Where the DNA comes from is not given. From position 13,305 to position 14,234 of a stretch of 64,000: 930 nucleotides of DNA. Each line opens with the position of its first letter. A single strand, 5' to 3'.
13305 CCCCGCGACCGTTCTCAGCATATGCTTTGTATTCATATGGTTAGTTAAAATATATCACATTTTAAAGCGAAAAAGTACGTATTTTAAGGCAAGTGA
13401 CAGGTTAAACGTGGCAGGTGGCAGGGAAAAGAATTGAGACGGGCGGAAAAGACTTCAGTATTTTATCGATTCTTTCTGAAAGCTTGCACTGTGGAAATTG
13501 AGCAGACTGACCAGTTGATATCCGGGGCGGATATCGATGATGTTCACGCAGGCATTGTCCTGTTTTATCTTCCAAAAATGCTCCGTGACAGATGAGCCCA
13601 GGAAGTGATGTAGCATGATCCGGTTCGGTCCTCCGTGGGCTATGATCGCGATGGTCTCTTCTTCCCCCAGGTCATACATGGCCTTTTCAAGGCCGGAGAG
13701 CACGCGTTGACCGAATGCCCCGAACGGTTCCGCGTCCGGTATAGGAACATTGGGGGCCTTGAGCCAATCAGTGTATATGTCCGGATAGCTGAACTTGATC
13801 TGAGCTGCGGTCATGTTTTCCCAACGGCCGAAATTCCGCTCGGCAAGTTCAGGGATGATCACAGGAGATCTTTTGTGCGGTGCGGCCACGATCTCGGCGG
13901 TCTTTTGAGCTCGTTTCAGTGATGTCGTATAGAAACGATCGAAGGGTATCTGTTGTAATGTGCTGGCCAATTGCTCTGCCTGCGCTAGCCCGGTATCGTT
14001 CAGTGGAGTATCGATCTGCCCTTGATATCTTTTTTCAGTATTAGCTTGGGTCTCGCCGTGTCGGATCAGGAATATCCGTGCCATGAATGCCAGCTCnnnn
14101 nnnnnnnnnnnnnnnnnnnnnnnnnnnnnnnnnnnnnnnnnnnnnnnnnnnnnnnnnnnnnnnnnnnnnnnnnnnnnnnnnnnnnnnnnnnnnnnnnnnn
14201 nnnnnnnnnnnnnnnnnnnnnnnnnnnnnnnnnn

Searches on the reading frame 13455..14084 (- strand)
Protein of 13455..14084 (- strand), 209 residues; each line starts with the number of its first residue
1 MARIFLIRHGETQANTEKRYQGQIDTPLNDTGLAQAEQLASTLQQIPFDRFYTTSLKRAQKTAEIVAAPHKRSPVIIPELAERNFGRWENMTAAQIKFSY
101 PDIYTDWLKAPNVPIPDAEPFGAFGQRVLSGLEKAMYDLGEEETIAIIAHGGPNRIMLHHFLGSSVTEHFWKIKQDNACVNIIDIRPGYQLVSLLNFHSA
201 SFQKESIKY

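Call 79: search_protein_families(library=pfam, proteins=[window:13455-14084:-], max_evalue=0.00001)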
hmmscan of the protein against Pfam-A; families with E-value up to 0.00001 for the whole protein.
window:13455-14084:- (209 aa): 1 family
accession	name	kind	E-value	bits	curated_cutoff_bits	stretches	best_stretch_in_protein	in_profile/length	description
PF00300.27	His_Phos_1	-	1.6e-54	185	21.7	1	4-196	1-192/194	Histidine phosphatase superfamily (branch 1)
